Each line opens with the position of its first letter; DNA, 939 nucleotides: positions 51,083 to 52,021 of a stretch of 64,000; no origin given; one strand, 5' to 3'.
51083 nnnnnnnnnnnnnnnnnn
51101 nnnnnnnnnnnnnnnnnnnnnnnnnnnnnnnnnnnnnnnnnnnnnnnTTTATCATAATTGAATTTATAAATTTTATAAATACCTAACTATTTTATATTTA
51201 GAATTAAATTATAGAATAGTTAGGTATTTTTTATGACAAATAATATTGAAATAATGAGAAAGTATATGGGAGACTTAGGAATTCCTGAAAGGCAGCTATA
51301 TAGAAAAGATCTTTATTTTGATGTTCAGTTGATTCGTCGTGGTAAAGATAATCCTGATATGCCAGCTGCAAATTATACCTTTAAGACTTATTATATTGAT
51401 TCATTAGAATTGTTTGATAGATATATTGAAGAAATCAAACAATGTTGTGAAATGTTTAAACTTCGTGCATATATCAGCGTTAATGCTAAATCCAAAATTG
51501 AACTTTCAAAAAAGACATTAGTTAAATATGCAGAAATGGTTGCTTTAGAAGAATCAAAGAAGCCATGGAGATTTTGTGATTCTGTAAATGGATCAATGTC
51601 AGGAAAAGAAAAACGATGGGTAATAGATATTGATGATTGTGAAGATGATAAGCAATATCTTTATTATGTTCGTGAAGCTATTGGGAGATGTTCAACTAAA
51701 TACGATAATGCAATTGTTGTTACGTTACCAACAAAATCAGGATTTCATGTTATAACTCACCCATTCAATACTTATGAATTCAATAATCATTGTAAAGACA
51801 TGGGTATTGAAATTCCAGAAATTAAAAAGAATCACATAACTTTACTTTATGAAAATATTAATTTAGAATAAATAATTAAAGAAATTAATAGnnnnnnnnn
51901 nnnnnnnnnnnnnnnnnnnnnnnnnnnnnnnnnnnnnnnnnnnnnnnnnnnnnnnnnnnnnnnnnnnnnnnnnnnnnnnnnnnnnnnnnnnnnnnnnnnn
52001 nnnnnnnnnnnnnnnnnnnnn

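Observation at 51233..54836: NAD+/ADP-ribose module: archaeal-type NMNAT and a macro domain protein among small unknowns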

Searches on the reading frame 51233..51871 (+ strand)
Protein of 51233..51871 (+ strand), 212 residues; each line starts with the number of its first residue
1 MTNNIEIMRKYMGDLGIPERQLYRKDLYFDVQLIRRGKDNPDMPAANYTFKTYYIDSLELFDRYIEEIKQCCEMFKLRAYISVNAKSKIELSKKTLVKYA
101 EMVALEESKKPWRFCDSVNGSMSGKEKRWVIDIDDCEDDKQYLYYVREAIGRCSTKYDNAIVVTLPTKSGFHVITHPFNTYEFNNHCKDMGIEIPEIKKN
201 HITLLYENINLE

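Call 3: search_protein_families(library=pfam, proteins=[window:51233-51871:+], max_evalue=1)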
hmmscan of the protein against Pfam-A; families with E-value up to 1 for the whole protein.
window:51233-51871:+ (212 aa): 1 family
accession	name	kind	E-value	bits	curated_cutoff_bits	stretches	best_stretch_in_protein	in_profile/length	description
PF21892.1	TMEM145_N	-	0.011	16.5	28.1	1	54-141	44-126/131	TMEM145, N-terminal domain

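Call 4: search_protein_families(library=phrogs, proteins=[window:51233-51871:+], max_evalue=0.01)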
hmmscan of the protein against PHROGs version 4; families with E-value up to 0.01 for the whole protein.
window:51233-51871:+ (212 aa): 1 family
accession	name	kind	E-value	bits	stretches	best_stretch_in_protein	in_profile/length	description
phrog_14949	-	unknown function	1.7e-18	68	1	2-208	5-237/240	-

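Call 5: search_protein_families(library=ncbifam, proteins=[window:51233-51871:+], max_evalue=0.1)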
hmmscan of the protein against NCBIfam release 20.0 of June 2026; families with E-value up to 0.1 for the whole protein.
window:51233-51871:+ (212 aa): 0 families

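Call 41: find_homologous_proteins(query=window:51233-51871:+, max_evalue=0.001)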
Query window:51233-51871:+ (212 aa): 435 proteins with E <= 0.001 among 528 candidates; the best 120 are listed.
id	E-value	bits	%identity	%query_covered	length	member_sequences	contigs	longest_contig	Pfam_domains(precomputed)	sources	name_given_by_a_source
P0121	6.3e-131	452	94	99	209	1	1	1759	-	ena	-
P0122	4.6e-128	443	91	99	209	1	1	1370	-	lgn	-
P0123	8.1e-128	442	91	99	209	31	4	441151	-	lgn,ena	-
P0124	5.0e-126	436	89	99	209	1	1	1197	-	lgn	-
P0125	5.5e-123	426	87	99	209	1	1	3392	-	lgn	-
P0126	3.6e-122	424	87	99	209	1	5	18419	-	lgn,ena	-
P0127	4.3e-121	420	86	99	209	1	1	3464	-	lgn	-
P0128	6.9e-121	419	84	99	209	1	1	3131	-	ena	-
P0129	1.8e-120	418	84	99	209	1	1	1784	-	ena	-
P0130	3.1e-119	414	84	99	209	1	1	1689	-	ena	-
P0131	9.6e-111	386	84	93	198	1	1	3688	-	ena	-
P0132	1.8e-108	379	84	93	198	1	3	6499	-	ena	-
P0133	3.4e-106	371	75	99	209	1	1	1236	-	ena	-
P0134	4.3e-105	368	75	99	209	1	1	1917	-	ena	-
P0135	1.1e-104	367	74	99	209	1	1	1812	-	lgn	-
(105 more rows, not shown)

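Call 50: predict_structure(alignment_id=A1)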
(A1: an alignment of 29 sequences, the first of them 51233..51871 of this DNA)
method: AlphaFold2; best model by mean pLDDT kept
length: 212 residues; sequences in the alignment: 29
mean_pLDDT: 87.8   pTM: 0.82
mean pLDDT of the five models: 87.8, 86.8, 86.6, 83.8, 74.6
residues with pLDDT >= 90: 112; 70-90: 88; 50-70: 12; < 50: 0
segments of 3 or more residues with pLDDT < 50: none
pLDDT, mean of each block of 10 residues (from residue 1): 93 93 88 84 75 93 95 91 90 89 86 77 78 82 94 90 88 93 96 90 86 56
secondary structure, 60 per line:
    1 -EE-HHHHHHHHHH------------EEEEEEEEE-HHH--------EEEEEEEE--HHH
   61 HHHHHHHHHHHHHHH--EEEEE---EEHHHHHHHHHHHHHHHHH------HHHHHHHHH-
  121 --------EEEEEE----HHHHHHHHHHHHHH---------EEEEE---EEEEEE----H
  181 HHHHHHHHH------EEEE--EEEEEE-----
elements in order: H5-14 E27-35 E48-55 H58-75 E78-82 H88-104 H111-119 E129-134 H139-152 E162-166 E170-175 H180-189 E196-199 E202-207

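Call 90: search_protein_families(library=padloc, proteins=[window:51233-51871:+], max_evalue=0.01)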
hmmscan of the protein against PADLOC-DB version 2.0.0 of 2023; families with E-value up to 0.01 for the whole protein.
window:51233-51871:+ (212 aa): 0 families
